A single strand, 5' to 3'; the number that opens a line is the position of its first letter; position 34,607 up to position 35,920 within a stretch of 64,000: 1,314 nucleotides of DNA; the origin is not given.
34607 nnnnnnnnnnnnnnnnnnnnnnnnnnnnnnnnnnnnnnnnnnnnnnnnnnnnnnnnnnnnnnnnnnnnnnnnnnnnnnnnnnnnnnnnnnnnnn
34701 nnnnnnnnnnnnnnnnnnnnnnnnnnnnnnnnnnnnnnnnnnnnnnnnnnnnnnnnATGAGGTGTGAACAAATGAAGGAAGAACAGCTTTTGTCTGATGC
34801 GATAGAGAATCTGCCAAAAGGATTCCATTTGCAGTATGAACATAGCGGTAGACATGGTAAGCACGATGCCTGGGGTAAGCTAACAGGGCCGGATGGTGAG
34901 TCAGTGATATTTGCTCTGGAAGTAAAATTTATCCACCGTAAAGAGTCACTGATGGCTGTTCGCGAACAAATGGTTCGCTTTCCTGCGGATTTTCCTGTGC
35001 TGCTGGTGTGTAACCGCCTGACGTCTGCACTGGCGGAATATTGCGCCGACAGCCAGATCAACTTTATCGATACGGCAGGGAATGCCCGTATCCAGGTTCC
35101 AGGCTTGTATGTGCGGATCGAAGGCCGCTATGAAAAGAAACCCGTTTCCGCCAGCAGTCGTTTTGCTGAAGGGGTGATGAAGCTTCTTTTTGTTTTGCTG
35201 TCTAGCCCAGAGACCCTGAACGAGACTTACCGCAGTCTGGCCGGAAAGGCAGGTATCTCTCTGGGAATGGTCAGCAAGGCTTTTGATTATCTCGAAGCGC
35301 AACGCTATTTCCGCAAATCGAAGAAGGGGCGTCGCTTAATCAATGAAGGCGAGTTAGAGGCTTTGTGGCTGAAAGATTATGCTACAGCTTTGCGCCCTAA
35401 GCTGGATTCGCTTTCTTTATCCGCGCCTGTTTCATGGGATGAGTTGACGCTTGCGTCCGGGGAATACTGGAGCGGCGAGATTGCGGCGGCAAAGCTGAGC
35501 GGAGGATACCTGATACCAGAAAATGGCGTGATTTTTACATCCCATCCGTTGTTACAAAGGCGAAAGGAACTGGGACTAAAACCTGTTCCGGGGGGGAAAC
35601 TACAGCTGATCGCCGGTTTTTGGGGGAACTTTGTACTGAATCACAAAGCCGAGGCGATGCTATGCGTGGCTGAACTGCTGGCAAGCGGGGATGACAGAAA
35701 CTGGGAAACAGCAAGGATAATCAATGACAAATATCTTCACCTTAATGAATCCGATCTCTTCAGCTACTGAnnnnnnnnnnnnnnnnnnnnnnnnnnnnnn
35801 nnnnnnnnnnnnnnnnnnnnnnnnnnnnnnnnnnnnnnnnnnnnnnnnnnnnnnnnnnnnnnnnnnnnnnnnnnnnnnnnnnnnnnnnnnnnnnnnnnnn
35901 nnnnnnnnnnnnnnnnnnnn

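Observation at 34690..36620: Compact overlapping two-gene module (PD-(D/E)xK-like/wHTH protein + nucleotidyltransferase) bracketed by 40-bp repeats with a 17-bp palindrome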

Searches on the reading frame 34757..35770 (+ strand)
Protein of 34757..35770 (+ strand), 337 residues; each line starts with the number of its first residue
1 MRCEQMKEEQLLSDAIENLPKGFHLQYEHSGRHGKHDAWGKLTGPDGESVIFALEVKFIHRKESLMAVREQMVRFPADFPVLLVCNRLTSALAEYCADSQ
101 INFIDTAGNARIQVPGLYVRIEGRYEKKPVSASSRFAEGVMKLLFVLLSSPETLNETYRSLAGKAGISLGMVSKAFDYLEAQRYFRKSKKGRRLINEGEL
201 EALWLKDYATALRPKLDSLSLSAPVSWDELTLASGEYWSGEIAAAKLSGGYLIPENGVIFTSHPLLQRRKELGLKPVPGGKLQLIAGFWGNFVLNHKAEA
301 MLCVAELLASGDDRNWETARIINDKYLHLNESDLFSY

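Call 5: search_protein_families(proteins=[window:34757-35770:+], library=padloc, max_evalue=1)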
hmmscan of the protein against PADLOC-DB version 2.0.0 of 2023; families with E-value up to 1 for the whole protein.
window:34757-35770:+ (337 aa): 0 families

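Call 6: search_protein_families(proteins=[window:34757-35770:+], library=ncbifam, max_evalue=1)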
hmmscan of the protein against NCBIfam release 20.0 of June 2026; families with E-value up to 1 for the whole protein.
window:34757-35770:+ (337 aa): 0 families

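Call 12: profile_search(protein=window:34757-35770:+)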
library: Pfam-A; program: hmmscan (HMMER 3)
A. the first sequence (337 residues): domains with independent E <= 10: 3; with E <= 0.001: 1
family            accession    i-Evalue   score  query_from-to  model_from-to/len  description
AbiEi_2           PF09952.14    4.6e-15    56.6     193-327         1-142/143  Transcriptional regulator, AbiEi antitoxin, Type IV TA system
RepL              PF05732.17       0.14    12.1     150-196        70-116/164  Firmicute plasmid replication protein (RepL)
HTH_41            PF14502.12       0.36    10.7     159-192        10-43/48  Helix-turn-helix domain

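Call 14: search_solved_structures(query=window:34772-35770:+, max_evalue=10, show_alignments=2)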
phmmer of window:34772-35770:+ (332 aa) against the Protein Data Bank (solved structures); distinct sequences matched with E-value up to 10: 0.

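Call 16: find_homologous_proteins(query=window:34772-35770:+, max_evalue=0.001)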
Query window:34772-35770:+ (332 aa): 118 proteins with E <= 0.001 among 8000 candidates.
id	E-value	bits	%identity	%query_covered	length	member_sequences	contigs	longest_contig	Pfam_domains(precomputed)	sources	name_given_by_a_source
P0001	1.3e-218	743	100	100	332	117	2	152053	PF09952.15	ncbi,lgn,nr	ncbi:hypothetical protein E3C25_001656 [Escherichia coli]|nr:hypothetical protein [Escherichia coli]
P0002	1.7e-174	598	82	100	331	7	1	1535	PF09952.15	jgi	jgi:hypothetical protein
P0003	2.5e-174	597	82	100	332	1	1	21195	PF09952.15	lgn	-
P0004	1.1e-173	595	81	100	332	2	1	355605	PF09952.15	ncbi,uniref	ncbi:type IV toxin-antitoxin system AbiEi family antitoxin [Brenneria goodwinii]|uniref:type IV toxi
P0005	2.0e-173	594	81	100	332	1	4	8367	PF09952.15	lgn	-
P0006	7.7e-172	589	79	100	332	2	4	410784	PF09952.15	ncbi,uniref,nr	ncbi:type IV toxin-antitoxin system AbiEi family antitoxin [Serratia sp. DD3]|uniref:type IV toxin-a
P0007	2.7e-171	587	80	100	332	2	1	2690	PF09952.15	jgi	jgi:hypothetical protein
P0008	1.3e-169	582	79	100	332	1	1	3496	PF09952.15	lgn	-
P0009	3.3e-169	581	79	100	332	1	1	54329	PF09952.15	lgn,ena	-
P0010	4.2e-169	580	79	100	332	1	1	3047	PF09952.15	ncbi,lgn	-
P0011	5.7e-169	580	80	100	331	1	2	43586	PF09952.15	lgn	-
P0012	6.9e-169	579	80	100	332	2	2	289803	PF09952.15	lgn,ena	-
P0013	2.8e-168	577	79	100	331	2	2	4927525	PF09952.15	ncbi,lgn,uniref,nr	ncbi:type IV toxin-antitoxin system AbiEi family antitoxin [Pectobacterium brasiliense]|uniref:type 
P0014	2.4e-165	568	78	100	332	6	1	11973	PF09952.15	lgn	-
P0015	8.0e-162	556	77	100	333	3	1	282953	PF09952.15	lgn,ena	-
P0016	1.5e-160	552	76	100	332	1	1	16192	PF09952.15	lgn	-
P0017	4.8e-158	544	75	100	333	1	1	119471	PF09952.15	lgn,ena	-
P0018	1.5e-157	542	74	100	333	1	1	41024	PF09952.15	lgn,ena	-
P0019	3.4e-157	541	74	100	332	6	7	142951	PF09952.15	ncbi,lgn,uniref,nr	ncbi:type IV toxin-antitoxin system AbiEi family antitoxin [Providencia rettgeri]|uniref:Uncharacter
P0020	1.2e-155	536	74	100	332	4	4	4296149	PF09952.15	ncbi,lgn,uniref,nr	ncbi:hypothetical protein SOASR030_35160 [Leminorella grimontii]|uniref:Uncharacterized protein n=1 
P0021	2.8e-155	535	74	100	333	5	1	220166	PF09952.15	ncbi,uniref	ncbi:type IV toxin-antitoxin system AbiEi family antitoxin [Salmonella enterica]|uniref:type IV toxi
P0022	9.0e-152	523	72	100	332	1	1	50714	PF09952.15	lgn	-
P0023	3.2e-150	518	72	100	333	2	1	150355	PF09952.15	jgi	jgi:hypothetical protein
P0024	1.6e-149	516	72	100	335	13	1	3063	PF09952.15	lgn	-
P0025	4.7e-142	491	69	100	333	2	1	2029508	PF09952.15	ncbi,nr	ncbi:hypothetical protein EGM70_16075 [Enterobacteriaceae bacterium 89]|nr:hypothetical protein [Ent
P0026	9.4e-140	484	68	100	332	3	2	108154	PF09952.15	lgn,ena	-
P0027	1.2e-139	483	67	100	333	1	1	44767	PF09952.15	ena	-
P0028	5.6e-139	481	67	100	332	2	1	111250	PF09952.15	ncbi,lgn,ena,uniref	ncbi:type IV toxin-antitoxin system AbiEi family antitoxin [Pantoea osteomyelitidis]|uniref:Type IV 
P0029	3.9e-136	472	66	100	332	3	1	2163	PF09952.15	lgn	-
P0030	4.1e-133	462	62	100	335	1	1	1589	PF09952.15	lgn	-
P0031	1.0e-131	457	65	100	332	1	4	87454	PF09952.15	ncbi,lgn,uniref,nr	ncbi:type IV toxin-antitoxin system AbiEi family antitoxin [Pantoea sp.]|uniref:type IV toxin-antito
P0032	3.9e-131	455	63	99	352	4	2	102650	PF09952.15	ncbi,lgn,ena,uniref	ncbi:type IV toxin-antitoxin system AbiEi family antitoxin [Rahnella inusitata]|uniref:type IV toxin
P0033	2.5e-130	453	63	96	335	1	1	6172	PF09952.15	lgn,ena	-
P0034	1.5e-128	447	62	100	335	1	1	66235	PF09952.15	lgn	-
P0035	1.6e-128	447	63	100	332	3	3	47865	PF09952.15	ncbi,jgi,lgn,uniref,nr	ncbi:type IV toxin-antitoxin system AbiEi family antitoxin [Pantoea sp.]|uniref:type IV toxin-antito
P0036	1.3e-126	441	63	100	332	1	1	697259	PF09952.15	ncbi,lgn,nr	ncbi:type IV toxin-antitoxin system AbiEi family antitoxin [Erwiniaceae bacterium L1_54_6]|nr:type I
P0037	2.2e-124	433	61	100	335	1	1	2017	PF09952.15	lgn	-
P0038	4.5e-124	432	62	100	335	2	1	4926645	PF09952.15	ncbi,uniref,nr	ncbi:type IV toxin-antitoxin system AbiEi family antitoxin [Erwinia sp. QL-Z3]|uniref:type IV toxin-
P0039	5.2e-120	419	59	100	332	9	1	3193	PF09952.15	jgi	-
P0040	1.0e-119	418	59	100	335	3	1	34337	PF09952.15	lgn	-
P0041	3.0e-118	413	59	100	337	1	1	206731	PF09952.15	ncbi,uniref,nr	ncbi:type IV toxin-antitoxin system AbiEi family antitoxin [Xenorhabdus bovienii]|uniref:type IV tox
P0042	3.6e-117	410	60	100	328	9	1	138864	PF09952.15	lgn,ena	-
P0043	6.0e-116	406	58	100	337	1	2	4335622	PF09952.15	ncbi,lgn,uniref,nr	ncbi:hypothetical protein BDD26_0372 [Xenorhabdus cabanillasii]|uniref:Transcriptional regulator wit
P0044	2.7e-115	403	58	100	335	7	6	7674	PF09952.15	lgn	-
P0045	2.8e-115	403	58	99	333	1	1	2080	PF09952.15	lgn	-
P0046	1.1e-114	401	59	100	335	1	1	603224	PF09952.15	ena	-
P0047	6.8e-113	395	57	100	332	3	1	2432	PF09952.15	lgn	-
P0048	4.9e-110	386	56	100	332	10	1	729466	PF09952.15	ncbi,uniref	ncbi:type IV toxin-antitoxin system AbiEi family antitoxin (plasmid) [Pantoea sp. BRR-3P]|uniref:typ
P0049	4.4e-109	383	56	100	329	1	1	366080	PF09952.15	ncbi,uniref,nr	ncbi:type IV toxin-antitoxin system AbiEi family antitoxin [Budvicia diplopodorum]|uniref:type IV to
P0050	1.4e-108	381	55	100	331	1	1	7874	PF09952.15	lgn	-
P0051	1.7e-106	374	54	100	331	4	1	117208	PF09952.15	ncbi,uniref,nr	ncbi:hypothetical protein F3J37_21100 [Pantoea sp. Al-1710]|uniref:Uncharacterized protein n=1 Tax=C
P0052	2.9e-104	367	54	100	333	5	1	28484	PF09952.15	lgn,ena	-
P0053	4.9e-102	360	52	100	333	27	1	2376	PF09952.15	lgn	-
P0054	2.7e-101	357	54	96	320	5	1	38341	PF09952.15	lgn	-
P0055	1.4e-100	355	53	100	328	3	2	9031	PF09952.15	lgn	-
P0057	4.8e-94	334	52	99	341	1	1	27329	PF09952.15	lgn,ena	-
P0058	6.4e-91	323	49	99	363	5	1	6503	PF09952.15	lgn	-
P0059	2.2e-88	315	49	99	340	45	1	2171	PF09952.15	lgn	-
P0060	1.4e-87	312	49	95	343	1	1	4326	PF09952.15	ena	-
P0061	4.1e-87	311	47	99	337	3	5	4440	PF09952.15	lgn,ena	-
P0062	8.0e-87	310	48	99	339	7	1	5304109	PF09952.15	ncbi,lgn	ncbi:type IV toxin-antitoxin system AbiEi family antitoxin [Serratia inhibens]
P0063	8.4e-87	310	48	97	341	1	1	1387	PF09952.15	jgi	jgi:hypothetical protein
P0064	1.6e-84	302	47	99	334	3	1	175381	PF09952.15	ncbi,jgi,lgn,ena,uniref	ncbi:type IV toxin-antitoxin system AbiEi family antitoxin [Erwinia aphidicola]|uniref:type IV toxin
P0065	1.8e-84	302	46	99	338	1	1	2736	PF09952.15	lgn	-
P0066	4.8e-84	301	49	99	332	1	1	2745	PF09952.15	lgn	-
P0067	9.8e-84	300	46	99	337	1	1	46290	PF09952.15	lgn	-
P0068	1.5e-83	299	47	99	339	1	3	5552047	PF09952.15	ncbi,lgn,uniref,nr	ncbi:type IV toxin-antitoxin system AbiEi family antitoxin [Serratia ficaria]|uniref:type IV toxin-a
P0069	7.1e-82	294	48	99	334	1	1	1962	PF09952.15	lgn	-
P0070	2.0e-80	289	46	100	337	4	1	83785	PF09952.15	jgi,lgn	jgi:hypothetical protein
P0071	3.8e-77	278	45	97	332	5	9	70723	PF09952.15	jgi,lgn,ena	-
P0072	1.1e-75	273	47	97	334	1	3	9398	PF09952.15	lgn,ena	-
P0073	3.7e-74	268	44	98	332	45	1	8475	PF09952.15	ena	-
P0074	5.9e-73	264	45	96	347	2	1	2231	PF09952.15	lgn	-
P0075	6.1e-73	264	44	98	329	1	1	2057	PF09952.15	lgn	-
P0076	5.2e-71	258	45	98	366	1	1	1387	PF09952.15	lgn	-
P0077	2.2e-69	252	48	84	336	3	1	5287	PF09952.15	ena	-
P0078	9.8e-69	250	44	89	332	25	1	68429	PF09952.15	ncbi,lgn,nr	ncbi:TPA: hypothetical protein SMM66_003107 [Proteus mirabilis]|nr:hypothetical protein [Proteus mir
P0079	3.3e-66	242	40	98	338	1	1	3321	PF09952.15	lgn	-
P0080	3.1e-65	239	42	89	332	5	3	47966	PF09952.15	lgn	-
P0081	1.5e-64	237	42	96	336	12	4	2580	PF13545.13,PF09952.15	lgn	-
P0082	7.5e-64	234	42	98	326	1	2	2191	PF09952.15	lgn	-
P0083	1.5e-62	230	43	97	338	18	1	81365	PF09952.15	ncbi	-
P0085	3.9e-61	225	43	97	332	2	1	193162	PF09952.15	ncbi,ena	-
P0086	8.9e-60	221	42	84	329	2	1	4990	PF09952.15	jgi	-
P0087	1.8e-59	220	42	97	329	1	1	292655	PF09952.15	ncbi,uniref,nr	ncbi:hypothetical protein LZP69_08375 [Shewanella sp. AS1]|uniref:type IV toxin-antitoxin system Abi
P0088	2.1e-59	220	42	97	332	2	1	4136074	PF09952.15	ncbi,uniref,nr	ncbi:hypothetical protein JYB88_12175 [Shewanella cyperi]|uniref:Uncharacterized protein n=1 Tax=She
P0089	2.5e-59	219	40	97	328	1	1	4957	PF09952.15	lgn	-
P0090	4.9e-59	218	41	97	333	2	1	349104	PF09952.15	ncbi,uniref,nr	ncbi:type IV toxin-antitoxin system AbiEi family antitoxin [Bowmanella denitrificans]|uniref:type IV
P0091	6.7e-59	218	45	75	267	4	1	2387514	PF13545.13,PF09952.15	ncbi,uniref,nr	ncbi:type IV toxin-antitoxin system AbiEi family antitoxin [uncultured Tolumonas sp.]|uniref:type IV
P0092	1.1e-58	217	40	98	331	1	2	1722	PF09952.15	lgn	-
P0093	1.9e-57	213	56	59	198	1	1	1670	PF09952.15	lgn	-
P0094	4.1e-57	212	42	96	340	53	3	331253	PF09952.15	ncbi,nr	ncbi:hypothetical protein BZG05_00295 [Salinivibrio kushneri]|nr:hypothetical protein BZG05_00295 [S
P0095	7.7e-50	188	39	84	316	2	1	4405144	PF09952.15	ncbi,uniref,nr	ncbi:type IV toxin-antitoxin system AbiEi family antitoxin [Pokkaliibacter sp. MBI-7]|uniref:type IV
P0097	8.7e-33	132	35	83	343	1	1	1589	PF09952.15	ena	-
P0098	3.4e-28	117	33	96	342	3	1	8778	PF09952.15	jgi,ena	-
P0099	3.3e-27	114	36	74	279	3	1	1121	PF13412.13,PF09952.15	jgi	jgi:hypothetical protein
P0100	1.1e-26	112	32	95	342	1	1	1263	PF09952.15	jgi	-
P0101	3.3e-26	111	31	96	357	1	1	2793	PF09952.15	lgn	-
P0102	1.0e-25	109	34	83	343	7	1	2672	PF09952.15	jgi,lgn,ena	-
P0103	1.9e-25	108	29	92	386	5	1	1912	PF09952.15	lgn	-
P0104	3.9e-25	107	33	83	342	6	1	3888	PF09952.15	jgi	jgi:hypothetical protein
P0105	4.5e-25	107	31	95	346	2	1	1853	PF09952.15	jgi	jgi:hypothetical protein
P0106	7.7e-25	106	33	83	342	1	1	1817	PF09952.15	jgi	jgi:hypothetical protein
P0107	1.0e-24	106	30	96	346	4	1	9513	PF09952.15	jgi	jgi:hypothetical protein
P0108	1.7e-24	105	31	96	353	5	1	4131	PF09952.15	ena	-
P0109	2.8e-24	104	32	83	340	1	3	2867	PF09952.15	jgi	jgi:hypothetical protein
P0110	3.9e-24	104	31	74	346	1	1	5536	PF09952.15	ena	-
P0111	4.0e-24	104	30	96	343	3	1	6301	PF09952.15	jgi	-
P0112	1.8e-23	102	35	68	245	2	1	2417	PF09952.15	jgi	jgi:hypothetical protein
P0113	5.1e-23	100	32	83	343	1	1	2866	PF09952.15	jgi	jgi:hypothetical protein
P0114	5.7e-23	100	32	86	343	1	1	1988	PF09952.15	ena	-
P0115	5.6e-22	97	31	96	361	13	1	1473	PF09952.15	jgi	jgi:hypothetical protein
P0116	1.2e-21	96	31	73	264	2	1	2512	PF09952.15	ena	-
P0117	3.0e-19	88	29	75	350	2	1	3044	PF09952.15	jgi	jgi:hypothetical protein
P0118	2.3e-16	78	30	85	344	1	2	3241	PF09952.15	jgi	jgi:hypothetical protein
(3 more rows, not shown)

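Call 29: predict_structure(alignment_id=A1)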
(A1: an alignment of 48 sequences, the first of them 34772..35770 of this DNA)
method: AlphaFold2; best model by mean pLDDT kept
length: 332 residues; sequences in the alignment: 48
mean_pLDDT: 90.9   pTM: 0.62
mean pLDDT of the five models: 90.9, 90.4, 89.6, 89.5, 89.3
residues with pLDDT >= 90: 249; 70-90: 67; 50-70: 9; < 50: 7
segments of 3 or more residues with pLDDT < 50: 123-128
pLDDT, mean of each block of 10 residues (from residue 1): 82 89 77 91 91 91 87 88 91 94 92 83 49 96 96 98 97 93 92 94 93 95 92 97 96 97 95 94 96 98 94 97 89 59
secondary structure, 60 per line:
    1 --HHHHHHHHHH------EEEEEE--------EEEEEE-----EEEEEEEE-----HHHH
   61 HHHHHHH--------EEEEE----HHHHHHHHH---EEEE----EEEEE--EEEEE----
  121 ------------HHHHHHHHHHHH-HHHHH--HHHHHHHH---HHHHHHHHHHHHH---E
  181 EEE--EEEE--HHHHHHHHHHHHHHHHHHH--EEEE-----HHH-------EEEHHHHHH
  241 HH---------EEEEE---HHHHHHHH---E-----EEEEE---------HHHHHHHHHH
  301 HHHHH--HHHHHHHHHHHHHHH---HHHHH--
elements in order: H3-12 E19-24 E33-38 E44-51 H57-67 E76-80 H85-93 E97-100 E105-109 E112-116 H133-144 H146-150 H153-160 H164-176 E180-183 E186-189 H192-210 E213-216 E232-234 H235-242 E252-256 H260-267 E277-281 H291-305 H308-322 H326-330

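Call 33: search_solved_structures(query=A1, max_evalue=10, show_alignments=3)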
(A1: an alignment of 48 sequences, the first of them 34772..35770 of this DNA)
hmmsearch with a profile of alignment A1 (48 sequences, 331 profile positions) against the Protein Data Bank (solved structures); distinct sequences matched with E-value up to 10: 7.
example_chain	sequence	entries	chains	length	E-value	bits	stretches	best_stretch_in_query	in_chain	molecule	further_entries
5vl9_A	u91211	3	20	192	0.3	13.1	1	133-197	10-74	Regulatory protein TetR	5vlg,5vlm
2lvs_A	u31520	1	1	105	0.35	12.9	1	155-194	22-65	Putative uncharacterized protein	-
8q90_A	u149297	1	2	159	0.58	12.2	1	151-182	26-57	AsnC family transcriptional regulator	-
6sbs_A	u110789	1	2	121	0.78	11.7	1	153-200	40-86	Regulatory protein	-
2qop_A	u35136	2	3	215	0.82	11.7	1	125-174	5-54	HTH-type transcriptional regulator acrR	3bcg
5uzb_A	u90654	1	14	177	0.91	11.5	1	174-206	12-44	Toll/interleukin-1 receptor domain-containing adapter protein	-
2np5_A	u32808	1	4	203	1.4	10.9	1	140-173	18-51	Transcriptional regulator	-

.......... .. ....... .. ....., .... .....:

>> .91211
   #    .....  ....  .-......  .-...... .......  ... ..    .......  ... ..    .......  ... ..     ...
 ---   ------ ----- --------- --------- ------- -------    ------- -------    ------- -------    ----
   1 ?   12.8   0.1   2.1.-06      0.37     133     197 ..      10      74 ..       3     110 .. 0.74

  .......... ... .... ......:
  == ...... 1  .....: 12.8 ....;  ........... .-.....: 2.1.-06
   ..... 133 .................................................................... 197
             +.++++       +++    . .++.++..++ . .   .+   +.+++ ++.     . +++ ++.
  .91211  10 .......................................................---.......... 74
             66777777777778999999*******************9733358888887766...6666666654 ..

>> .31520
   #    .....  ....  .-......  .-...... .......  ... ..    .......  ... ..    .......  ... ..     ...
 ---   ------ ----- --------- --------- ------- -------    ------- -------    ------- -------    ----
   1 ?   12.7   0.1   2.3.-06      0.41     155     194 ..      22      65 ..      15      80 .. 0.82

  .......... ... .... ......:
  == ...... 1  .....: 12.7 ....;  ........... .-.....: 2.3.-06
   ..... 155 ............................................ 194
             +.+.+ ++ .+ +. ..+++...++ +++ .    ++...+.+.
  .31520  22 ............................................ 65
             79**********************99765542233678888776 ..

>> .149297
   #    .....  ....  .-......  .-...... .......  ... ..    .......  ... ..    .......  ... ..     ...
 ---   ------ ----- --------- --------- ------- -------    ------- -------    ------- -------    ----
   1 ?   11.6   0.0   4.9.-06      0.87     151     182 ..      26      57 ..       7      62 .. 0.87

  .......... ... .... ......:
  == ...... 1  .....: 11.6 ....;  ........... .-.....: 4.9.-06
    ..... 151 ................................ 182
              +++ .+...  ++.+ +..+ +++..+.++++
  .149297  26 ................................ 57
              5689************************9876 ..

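Call 37: find_related_loci(query=A2, collection=genome_contigs, flank=4000)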
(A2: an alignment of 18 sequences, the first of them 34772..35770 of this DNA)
Query A2 (332 aa) in genome_contigs; peptide patterns used: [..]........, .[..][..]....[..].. (x = any residue, [..] = any of these).
78 stretches matched a pattern; 21 encode a relative of the query (tblastn E <= 1e-3); 21 distinct loci.
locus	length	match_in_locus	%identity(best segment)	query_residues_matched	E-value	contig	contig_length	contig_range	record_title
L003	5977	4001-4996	97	1-332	0e+0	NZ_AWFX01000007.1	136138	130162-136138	Franconibacter helveticus LMG 23732 strain LMG23732T contig007, whole genome shotgun sequence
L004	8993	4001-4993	82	1-332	0e+0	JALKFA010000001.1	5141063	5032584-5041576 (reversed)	UNVERIFIED_ORG: Buttiauxella agrestis ATCC 33320 strain DSM 4586 Ga0454260_01, whole genome shotgun sequence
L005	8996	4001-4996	79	1-332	2e-179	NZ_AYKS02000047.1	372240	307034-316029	Serratia sp. DD3 SRDD_contig000047, whole genome shotgun sequence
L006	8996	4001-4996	79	1-332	2e-179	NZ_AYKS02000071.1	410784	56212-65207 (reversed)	Serratia sp. DD3 SRDD_contig000071, whole genome shotgun sequence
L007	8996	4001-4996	79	1-332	2e-179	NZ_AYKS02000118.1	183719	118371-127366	Serratia sp. DD3 SRDD_contig000118, whole genome shotgun sequence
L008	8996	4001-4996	79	1-332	2e-179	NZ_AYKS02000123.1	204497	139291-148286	Serratia sp. DD3 SRDD_contig000123, whole genome shotgun sequence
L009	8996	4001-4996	74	1-332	2e-164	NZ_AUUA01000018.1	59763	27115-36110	Leminorella grimontii ATCC 33999 = DSM 5078 G544DRAFT_scaffold00016.16_C, whole genome shotgun sequence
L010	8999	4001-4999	69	1-332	2e-150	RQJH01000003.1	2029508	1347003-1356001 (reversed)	Enterobacteriaceae bacterium 89 scaffold3_len2029508_cov46_single, whole genome shotgun sequence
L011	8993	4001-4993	65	1-331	3e-140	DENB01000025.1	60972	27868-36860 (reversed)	MAG TPA_asm: Enterobacteriaceae bacterium UBA2655 UBA2655_contig_105, whole genome shotgun sequence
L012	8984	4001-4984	60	1-332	2e-127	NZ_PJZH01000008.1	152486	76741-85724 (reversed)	Chimaeribacter coloradensis strain 2016-Iso4 NODE_8_length_152486_cov_18.4806_ID_5217, whole genome shotgun sequence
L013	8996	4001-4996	55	1-332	9e-118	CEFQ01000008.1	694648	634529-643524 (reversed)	Enterobacter ludwigii genome assembly EnVs2.FASTA, contig contig_9, whole genome shotgun sequence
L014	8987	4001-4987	56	1-332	1e-119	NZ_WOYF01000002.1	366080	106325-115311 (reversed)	Budvicia diplopodorum strain D9 Scaffold2_1, whole genome shotgun sequence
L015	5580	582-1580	52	1-332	4e-107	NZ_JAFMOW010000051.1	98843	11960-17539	Rahnella bonaserana strain H11b NODE_18_length_98843_cov_61.498389, whole genome shotgun sequence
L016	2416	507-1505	52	1-332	1e-111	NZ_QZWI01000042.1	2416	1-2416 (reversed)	Rahnella bruchi strain DSM 27398 contig_0042, whole genome shotgun sequence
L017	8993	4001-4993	48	3-330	6e-96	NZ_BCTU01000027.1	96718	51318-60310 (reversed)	Serratia plymuthica NBRC 102599, whole genome shotgun sequence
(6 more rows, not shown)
